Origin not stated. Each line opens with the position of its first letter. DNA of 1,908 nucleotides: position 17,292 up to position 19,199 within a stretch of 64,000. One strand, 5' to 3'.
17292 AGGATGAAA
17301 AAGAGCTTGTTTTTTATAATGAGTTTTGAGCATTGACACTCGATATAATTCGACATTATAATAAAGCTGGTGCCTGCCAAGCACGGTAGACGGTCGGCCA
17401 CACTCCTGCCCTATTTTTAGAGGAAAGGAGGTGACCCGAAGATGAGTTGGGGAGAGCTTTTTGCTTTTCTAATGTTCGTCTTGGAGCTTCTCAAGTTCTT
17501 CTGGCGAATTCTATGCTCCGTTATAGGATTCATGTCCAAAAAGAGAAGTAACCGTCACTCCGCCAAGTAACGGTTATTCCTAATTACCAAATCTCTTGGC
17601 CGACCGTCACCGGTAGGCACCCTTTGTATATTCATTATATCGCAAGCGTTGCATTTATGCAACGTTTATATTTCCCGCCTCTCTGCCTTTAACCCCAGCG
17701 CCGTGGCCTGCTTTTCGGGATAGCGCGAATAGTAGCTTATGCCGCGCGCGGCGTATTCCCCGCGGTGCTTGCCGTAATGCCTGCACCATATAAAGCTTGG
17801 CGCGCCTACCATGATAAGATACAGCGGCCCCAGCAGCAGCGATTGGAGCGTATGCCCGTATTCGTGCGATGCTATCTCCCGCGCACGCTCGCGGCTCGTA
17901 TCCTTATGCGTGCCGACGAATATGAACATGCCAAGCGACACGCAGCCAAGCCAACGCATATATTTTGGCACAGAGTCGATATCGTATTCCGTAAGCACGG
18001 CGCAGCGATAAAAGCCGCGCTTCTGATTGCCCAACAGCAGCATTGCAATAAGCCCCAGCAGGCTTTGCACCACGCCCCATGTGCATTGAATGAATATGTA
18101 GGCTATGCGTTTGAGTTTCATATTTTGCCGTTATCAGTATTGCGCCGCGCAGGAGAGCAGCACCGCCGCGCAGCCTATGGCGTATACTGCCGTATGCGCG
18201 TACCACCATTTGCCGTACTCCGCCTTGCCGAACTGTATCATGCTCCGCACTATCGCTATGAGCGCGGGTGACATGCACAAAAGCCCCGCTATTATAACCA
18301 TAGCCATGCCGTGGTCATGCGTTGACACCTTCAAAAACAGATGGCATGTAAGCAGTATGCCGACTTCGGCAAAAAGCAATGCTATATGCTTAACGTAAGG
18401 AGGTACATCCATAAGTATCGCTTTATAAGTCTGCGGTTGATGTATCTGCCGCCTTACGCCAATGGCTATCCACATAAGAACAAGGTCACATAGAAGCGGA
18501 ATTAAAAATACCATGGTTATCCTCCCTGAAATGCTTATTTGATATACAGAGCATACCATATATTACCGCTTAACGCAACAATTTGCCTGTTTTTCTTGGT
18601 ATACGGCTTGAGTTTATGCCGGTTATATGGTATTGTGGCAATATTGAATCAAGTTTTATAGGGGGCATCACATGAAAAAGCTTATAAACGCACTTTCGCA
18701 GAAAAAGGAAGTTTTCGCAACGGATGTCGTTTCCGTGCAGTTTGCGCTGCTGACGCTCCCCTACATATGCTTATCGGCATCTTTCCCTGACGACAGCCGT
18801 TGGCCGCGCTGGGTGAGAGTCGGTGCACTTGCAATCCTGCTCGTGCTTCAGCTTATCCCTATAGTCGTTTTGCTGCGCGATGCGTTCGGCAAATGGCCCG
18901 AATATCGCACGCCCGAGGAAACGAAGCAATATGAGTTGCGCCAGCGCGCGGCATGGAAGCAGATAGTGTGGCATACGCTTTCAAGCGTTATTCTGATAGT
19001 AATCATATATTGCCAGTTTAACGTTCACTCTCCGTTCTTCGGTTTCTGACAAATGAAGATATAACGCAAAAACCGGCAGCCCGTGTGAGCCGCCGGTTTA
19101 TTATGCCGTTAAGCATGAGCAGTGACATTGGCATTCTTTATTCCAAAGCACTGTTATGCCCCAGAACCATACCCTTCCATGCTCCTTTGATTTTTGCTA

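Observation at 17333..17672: Unannotated type I toxin-antitoxin-like locus: 42-aa membrane peptide, mRNA closed by a 25-bp 5'-3' helix, anti-SD hairpin and a convergent antisense RNA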

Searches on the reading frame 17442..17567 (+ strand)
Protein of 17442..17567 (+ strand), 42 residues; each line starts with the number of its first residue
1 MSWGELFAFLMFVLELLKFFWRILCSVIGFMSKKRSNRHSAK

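Call 9: find_homologous_proteins(query=window:17442-17567:+, max_evalue=10)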
Query seq(42 aa) (42 aa): 5 proteins with E <= 10 among 5 candidates.
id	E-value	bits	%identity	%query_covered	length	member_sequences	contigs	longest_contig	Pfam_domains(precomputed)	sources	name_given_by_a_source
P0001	1.8e-19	85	98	100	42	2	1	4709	-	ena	-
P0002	8.6e-19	83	95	100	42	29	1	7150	-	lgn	-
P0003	2.8e-18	81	98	100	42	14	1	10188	-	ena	-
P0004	2.6e-17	78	100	93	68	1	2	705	-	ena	-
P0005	2.8e-16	75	90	100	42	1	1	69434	-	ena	-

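Call 10: search_protein_families(library=pfam, proteins=[window:17442-17567:+], max_evalue=10)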
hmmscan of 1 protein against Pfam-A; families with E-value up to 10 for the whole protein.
seq(42 aa): 0 families

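Call 14: find_related_loci(query=A1, collection=genome_contigs, flank=3000)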
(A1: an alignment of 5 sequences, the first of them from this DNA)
Query A1 (42 aa) in genome_contigs; peptide patterns used: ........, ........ (x = any residue, [..] = any of these).
39 stretches matched a pattern; 1 encode a relative of the query (tblastn E <= 1e-3); 1 distinct loci.
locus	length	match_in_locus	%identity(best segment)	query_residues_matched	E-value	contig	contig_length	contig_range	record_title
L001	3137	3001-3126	95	1-42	1e-23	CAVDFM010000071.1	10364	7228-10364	bacterium isolate H07624-L1_cleanbin_000016 genome assembly, contig: Spades_H07624-L1_contig_2973, whole genome shotgun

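Call 15: find_encoding_contigs(protein=P0005, flank=3000)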
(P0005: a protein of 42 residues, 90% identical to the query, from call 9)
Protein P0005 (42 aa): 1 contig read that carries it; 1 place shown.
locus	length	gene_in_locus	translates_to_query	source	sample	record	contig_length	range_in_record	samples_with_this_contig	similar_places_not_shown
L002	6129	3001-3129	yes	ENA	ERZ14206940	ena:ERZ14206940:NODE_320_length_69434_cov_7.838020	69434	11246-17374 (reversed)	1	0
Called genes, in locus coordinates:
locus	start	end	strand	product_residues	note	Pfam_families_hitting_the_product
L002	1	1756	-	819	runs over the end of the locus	PF01368:DHH, PF02272:DHHA1, PF17768:RecJ_OB, PF10141:ssDNA-exonuc_C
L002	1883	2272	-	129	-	PF12670:DUF3792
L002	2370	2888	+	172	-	PF14512:TM1586_NiRdase (faint), PF00881:Nitroreductase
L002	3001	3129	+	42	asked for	-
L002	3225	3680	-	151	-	-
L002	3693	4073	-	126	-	-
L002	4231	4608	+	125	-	-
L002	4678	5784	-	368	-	PF01012:ETF, PF00766:ETF_alpha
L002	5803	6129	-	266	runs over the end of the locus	PF01012:ETF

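Call 16: find_encoding_contigs(protein=P0001, flank=1500)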
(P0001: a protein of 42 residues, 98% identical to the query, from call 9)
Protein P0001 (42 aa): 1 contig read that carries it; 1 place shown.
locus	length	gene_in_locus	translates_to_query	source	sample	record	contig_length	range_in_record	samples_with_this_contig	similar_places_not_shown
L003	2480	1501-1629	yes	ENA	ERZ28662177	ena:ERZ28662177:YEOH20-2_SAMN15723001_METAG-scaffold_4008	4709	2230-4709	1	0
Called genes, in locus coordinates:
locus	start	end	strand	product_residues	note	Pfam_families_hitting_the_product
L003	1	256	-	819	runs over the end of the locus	PF01368:DHH, PF02272:DHHA1, PF17768:RecJ_OB, PF10141:ssDNA-exonuc_C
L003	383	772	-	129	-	PF12670:DUF3792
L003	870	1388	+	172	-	PF14512:TM1586_NiRdase (faint), PF00881:Nitroreductase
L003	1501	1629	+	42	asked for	-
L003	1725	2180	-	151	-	-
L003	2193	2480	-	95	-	?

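Call 17: find_encoding_contigs(protein=P0002, flank=1500)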
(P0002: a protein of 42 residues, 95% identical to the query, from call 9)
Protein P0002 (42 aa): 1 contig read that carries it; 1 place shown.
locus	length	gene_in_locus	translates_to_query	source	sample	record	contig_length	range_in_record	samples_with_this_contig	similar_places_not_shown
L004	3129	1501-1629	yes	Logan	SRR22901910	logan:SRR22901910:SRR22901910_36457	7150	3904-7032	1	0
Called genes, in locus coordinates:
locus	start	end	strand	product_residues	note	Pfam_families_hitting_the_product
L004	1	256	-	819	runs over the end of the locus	PF01368:DHH, PF02272:DHHA1, PF17768:RecJ_OB, PF10141:ssDNA-exonuc_C (weak)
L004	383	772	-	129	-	PF12670:DUF3792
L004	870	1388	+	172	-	PF14512:TM1586_NiRdase (faint), PF00881:Nitroreductase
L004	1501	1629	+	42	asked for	-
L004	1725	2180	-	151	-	-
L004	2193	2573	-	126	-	-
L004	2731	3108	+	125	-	-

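Call 18: find_encoding_contigs(protein=P0003, flank=1500)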
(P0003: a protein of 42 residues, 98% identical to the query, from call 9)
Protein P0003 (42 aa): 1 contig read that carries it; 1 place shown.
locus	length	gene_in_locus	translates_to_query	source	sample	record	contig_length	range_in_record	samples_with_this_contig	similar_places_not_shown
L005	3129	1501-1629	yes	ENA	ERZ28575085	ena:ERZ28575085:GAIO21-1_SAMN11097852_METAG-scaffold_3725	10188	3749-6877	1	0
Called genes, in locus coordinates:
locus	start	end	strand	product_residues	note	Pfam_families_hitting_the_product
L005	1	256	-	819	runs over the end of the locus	PF01368:DHH, PF02272:DHHA1, PF17768:RecJ_OB, PF10141:ssDNA-exonuc_C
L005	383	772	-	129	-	PF12670:DUF3792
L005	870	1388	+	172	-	PF14512:TM1586_NiRdase (faint), PF00881:Nitroreductase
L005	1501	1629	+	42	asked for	-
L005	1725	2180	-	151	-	-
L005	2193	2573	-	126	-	-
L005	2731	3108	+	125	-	-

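Call 19: find_encoding_contigs(protein=window:17442-17567:+, flank=1500, max_places=10)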
Protein seq(42 aa) (42 aa): 25 contigs read that carry it; 7 places shown.
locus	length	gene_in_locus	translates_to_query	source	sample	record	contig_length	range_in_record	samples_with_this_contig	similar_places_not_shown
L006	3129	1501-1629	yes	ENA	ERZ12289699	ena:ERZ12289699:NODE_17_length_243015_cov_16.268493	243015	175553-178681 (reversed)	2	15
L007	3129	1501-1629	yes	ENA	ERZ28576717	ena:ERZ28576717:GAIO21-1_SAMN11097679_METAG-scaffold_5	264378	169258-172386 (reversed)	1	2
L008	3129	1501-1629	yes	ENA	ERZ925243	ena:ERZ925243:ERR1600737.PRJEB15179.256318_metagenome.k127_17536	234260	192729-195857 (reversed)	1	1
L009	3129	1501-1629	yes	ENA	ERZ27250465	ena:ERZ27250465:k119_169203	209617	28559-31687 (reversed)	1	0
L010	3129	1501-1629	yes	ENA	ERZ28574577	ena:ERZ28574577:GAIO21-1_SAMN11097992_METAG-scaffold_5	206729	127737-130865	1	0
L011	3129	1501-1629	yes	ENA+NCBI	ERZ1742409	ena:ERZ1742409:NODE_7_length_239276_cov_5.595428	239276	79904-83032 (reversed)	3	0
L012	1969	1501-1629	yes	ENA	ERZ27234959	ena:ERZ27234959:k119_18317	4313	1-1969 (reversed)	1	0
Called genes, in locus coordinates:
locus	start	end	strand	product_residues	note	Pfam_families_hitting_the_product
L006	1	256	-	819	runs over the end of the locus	PF01368:DHH, PF02272:DHHA1, PF17768:RecJ_OB, PF10141:ssDNA-exonuc_C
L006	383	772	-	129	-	PF12670:DUF3792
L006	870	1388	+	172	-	PF14512:TM1586_NiRdase (faint), PF00881:Nitroreductase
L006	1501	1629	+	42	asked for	-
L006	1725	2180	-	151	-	-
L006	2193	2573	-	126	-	-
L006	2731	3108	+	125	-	-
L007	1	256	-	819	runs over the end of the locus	PF01368:DHH, PF02272:DHHA1, PF17768:RecJ_OB, PF10141:ssDNA-exonuc_C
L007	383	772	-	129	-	PF12670:DUF3792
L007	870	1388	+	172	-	PF14512:TM1586_NiRdase (faint), PF00881:Nitroreductase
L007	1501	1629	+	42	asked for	-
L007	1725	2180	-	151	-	-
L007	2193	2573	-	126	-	-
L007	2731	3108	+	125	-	-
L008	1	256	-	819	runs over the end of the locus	PF01368:DHH, PF02272:DHHA1, PF17768:RecJ_OB, PF10141:ssDNA-exonuc_C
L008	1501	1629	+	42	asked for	-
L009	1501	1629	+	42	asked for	-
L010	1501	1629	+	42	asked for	-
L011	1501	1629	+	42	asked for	-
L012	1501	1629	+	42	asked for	-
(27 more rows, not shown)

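Call 30: search_protein_representatives(protein=window:17442-17567:+)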
Query: 42 residues. Proteins with E-value up to 0.001 (for the whole library): 2; up to 1e-10: 1; up to 1e-30: 0. The best 2 are listed.
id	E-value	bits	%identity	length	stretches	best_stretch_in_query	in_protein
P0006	1.8e-13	64.9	81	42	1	1-42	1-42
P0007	4.1e-05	39.3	35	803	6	16-41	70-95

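Call 31: search_protein_families(library=ncbifam, proteins=[window:17442-17567:+], max_evalue=1)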
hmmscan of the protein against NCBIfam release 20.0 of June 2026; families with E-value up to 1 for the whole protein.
seq(42 aa): 1 family
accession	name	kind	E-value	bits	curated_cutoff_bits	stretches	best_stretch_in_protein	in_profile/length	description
NF004413.0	PRK05759.1-4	equivalog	0.016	15.3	197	1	4-34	9-39/156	F0F1 ATP synthase subunit B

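Call 34: find_homologous_proteins(query=A2, max_evalue=10)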
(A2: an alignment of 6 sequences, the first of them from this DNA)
Query A2 (6 sequences) (42 aa, profile of the alignment): 6 proteins with E <= 10 among 7 candidates.
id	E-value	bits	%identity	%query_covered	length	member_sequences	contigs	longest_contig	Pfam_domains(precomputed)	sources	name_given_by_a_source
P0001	4.9e-27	112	98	100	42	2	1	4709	-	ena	-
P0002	7.3e-27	111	95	100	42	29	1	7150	-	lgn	-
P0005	4.3e-26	109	90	100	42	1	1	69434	-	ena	-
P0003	5.0e-26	108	98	100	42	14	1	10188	-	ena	-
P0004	3.4e-24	102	100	93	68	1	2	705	-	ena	-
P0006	3.9e-24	102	81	100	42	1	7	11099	-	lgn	-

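Call 35: find_encoding_contigs(protein=P0006, flank=4000, max_places=10)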
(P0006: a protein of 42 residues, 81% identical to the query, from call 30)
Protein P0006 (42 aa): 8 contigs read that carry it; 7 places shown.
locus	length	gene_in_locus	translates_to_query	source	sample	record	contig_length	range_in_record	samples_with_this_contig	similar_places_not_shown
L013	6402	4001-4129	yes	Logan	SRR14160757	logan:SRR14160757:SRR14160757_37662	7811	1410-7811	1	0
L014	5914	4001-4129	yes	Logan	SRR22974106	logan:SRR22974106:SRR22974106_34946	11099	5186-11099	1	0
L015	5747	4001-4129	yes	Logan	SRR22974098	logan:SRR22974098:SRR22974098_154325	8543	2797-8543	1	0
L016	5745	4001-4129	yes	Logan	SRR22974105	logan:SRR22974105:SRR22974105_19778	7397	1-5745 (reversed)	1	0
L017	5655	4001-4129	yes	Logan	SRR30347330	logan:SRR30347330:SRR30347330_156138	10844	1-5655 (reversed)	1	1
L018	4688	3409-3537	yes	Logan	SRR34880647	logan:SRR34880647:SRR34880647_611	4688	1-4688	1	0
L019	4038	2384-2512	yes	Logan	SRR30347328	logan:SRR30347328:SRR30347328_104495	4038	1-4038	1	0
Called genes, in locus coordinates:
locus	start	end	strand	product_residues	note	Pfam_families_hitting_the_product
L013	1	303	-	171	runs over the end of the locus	PF00156:Pribosyltran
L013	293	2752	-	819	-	PF01368:DHH, PF02272:DHHA1, PF17768:RecJ_OB, PF10141:ssDNA-exonuc_C (weak)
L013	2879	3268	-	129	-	PF12670:DUF3792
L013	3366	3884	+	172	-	PF14512:TM1586_NiRdase (faint), PF00881:Nitroreductase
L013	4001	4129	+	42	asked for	-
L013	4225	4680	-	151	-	-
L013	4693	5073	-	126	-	-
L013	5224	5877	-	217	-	-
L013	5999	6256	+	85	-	PF13560:HTH_31 (faint)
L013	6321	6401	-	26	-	?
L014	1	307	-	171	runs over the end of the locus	PF00156:Pribosyltran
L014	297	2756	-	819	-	PF01368:DHH, PF02272:DHHA1, PF17768:RecJ_OB, PF10141:ssDNA-exonuc_C (weak)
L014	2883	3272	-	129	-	PF12670:DUF3792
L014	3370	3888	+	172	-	PF14512:TM1586_NiRdase (faint), PF00881:Nitroreductase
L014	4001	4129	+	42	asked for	-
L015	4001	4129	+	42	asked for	-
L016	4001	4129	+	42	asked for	-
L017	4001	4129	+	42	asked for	-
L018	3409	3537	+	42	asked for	-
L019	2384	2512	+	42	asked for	-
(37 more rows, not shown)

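Call 70: find_homologous_proteins(query=A9, max_evalue=10)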
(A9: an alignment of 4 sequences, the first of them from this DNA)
Query A9 (4 sequences) (42 aa, profile of the alignment): 14 proteins with E <= 10 among 17 candidates.
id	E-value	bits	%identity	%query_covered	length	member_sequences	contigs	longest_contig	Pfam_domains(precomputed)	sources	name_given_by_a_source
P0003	9.4e-19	85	98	100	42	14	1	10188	-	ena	-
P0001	1.3e-18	85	98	100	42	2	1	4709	-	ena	-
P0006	3.5e-18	83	81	100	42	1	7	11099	-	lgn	-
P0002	7.6e-18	82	95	100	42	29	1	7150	-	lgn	-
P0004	2.3e-16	77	100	93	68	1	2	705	-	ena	-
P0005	9.9e-16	75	90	100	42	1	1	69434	-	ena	-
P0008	4.5e-13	67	36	33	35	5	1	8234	-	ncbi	-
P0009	4.8e-12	64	36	33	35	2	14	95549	-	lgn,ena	-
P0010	5.2e-12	63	-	-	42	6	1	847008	-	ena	-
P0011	1.7e-11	62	36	33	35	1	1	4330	-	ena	-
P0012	2.3e-11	61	29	90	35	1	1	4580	-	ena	-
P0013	5.0e-11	60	-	-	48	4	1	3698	-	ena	-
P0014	9.9e-11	59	-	-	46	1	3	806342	-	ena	-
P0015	2.8e-10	58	-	-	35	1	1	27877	-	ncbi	-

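Call 72: find_encoding_contigs(protein=P0015, flank=2500, max_places=3)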
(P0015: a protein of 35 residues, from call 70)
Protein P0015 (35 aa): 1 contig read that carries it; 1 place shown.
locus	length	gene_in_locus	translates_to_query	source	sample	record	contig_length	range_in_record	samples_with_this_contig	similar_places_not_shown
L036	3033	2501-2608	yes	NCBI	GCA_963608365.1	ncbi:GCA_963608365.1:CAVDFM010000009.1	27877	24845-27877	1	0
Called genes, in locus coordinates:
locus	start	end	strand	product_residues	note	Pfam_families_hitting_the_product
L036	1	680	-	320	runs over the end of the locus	PF13302:Acetyltransf_3, PF00583:Acetyltransf_1, PF13508:Acetyltransf_7 (faint), PF08445:FR47 (faint), PF13302:Acetyltransf_3, PF00583:Acetyltransf_1 (weak)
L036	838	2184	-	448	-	PF02812:ELFV_dehydrog_N, PF00208:ELFV_dehydrog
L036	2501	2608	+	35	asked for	-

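Call 73: find_encoding_contigs(protein=P0010, flank=2500, max_places=3)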
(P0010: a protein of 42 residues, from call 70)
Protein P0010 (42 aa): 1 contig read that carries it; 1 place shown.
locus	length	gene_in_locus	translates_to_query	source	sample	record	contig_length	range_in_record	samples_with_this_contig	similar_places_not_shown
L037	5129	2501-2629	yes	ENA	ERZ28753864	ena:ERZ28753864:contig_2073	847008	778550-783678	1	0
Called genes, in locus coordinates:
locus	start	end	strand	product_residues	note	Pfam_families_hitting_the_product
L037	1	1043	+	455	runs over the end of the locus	PF03726:PNPase, PF01138:RNase_PH, PF00013:KH_1, PF00575:S1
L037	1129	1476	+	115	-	PF13518:HTH_28, PF13565:HTH_32 (weak)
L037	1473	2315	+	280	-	PF13276:HTH_21, PF00665:rve, PF13683:rve_3, PF13333:rve_2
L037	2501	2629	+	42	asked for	-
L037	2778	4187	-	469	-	PF00535:Glycos_transf_2, PF13641:Glyco_tranf_2_3 (weak)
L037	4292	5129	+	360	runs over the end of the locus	PF00871:Acetate_kinase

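Call 74: find_encoding_contigs(protein=P0014, flank=2500, max_places=3)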
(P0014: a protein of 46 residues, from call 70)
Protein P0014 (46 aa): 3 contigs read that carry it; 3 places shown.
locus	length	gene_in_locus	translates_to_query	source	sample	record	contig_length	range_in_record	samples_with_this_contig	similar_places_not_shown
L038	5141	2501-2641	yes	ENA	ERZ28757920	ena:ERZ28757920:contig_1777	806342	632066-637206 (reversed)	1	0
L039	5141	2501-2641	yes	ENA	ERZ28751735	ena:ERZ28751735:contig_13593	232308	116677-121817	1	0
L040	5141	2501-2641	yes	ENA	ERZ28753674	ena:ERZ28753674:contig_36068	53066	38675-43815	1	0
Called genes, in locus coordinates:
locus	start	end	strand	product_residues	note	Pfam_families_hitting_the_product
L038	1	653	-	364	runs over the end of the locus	PF01168:Ala_racemase_N, PF00842:Ala_racemase_C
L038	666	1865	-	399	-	PF01546:Peptidase_M20, PF07687:M20_dimer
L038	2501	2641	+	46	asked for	-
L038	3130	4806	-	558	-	PF01268:FTHFS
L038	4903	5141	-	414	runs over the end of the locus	PF00768:Peptidase_S11, PF13354:Beta-lactamase2 (faint)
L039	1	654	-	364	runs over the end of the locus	PF01168:Ala_racemase_N, PF00842:Ala_racemase_C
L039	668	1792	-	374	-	PF01546:Peptidase_M20, PF07687:M20_dimer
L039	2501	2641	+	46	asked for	-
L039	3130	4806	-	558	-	PF01268:FTHFS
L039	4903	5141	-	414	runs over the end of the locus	PF00768:Peptidase_S11, PF13354:Beta-lactamase2 (faint)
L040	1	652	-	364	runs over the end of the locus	PF01168:Ala_racemase_N, PF00842:Ala_racemase_C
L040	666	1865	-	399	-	PF01546:Peptidase_M20, PF07687:M20_dimer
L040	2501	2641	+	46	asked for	-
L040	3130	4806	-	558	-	PF01268:FTHFS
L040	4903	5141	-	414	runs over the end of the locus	PF00768:Peptidase_S11, PF13354:Beta-lactamase2 (faint)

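Call 75: find_encoding_contigs(protein=P0013, flank=2500, max_places=3)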
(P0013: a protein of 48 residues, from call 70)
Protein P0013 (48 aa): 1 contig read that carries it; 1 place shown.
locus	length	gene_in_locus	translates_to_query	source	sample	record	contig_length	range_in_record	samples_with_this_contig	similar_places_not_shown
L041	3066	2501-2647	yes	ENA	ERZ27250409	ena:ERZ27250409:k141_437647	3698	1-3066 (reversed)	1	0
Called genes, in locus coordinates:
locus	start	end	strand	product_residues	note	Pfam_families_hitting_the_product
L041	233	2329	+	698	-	PF01138:RNase_PH, PF03725:RNase_PH_C, PF03726:PNPase, PF01138:RNase_PH, PF00013:KH_1, PF00575:S1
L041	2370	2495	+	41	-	-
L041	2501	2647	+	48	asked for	-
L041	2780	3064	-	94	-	?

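Call 91: search_protein_families(library=phrogs, proteins=[window:17442-17567:+], max_evalue=10)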
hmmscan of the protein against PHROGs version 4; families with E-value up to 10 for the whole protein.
seq(42 aa): 0 families

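Call 103: list_cluster_members(proteins=[window:17442-17567:+, P0008, P0015])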
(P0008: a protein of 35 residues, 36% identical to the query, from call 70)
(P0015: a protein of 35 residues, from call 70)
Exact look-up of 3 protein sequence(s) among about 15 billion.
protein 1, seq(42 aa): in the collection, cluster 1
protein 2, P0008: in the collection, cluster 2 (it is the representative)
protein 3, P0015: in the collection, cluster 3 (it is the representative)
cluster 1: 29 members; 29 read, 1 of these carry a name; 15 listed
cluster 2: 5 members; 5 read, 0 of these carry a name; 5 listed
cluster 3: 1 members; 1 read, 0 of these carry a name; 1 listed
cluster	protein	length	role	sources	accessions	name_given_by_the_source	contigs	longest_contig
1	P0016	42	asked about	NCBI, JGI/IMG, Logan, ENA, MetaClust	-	hypothetical protein | \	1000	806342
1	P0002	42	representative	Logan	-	-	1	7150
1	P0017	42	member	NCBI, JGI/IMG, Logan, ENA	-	-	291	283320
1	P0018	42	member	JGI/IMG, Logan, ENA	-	-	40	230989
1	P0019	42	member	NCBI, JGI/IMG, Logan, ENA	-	-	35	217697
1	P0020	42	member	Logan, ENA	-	-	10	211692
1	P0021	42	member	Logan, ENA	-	-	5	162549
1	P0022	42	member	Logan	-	-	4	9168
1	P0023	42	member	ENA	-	-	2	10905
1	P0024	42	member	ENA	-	-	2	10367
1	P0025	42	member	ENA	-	-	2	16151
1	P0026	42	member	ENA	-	-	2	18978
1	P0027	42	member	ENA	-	-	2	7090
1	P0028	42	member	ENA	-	-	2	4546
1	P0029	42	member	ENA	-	-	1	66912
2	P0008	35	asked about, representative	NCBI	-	-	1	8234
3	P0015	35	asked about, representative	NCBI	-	-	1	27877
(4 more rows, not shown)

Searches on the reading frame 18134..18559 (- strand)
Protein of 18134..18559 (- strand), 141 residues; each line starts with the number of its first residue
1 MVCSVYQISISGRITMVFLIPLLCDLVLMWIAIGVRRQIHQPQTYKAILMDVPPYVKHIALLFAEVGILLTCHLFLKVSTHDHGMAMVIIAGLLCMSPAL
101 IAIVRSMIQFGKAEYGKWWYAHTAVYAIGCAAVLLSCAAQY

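Call 31: search_protein_families(library=ncbifam, proteins=[window:18134-18559:-], max_evalue=1)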
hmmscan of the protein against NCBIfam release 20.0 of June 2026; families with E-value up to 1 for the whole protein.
window:18134-18559:- (141 aa): 2 families
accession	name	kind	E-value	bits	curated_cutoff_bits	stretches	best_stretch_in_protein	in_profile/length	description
NF009517.0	PRK12876.1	equivalog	0.18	11.2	419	1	14-104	93-187/300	prenyltransferase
NF004434.0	PRK05771.3-3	equivalog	0.73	8.2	777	1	10-98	544-636/686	V-type ATP synthase subunit I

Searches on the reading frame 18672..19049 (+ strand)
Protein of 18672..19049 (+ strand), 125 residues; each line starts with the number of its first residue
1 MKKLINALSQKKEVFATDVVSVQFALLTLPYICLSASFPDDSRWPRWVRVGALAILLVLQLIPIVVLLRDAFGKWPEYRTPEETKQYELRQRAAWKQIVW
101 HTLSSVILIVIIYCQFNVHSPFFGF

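Call 31: search_protein_families(library=ncbifam, proteins=[window:18672-19049:+], max_evalue=1)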
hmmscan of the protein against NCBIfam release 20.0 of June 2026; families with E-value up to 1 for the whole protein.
window:18672-19049:+ (125 aa): 1 family
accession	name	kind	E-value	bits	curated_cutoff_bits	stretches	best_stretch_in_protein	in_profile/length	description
NF033610.1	SLATT_3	domain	0.1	12.6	45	1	7-84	10-86/170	SLATT domain-containing protein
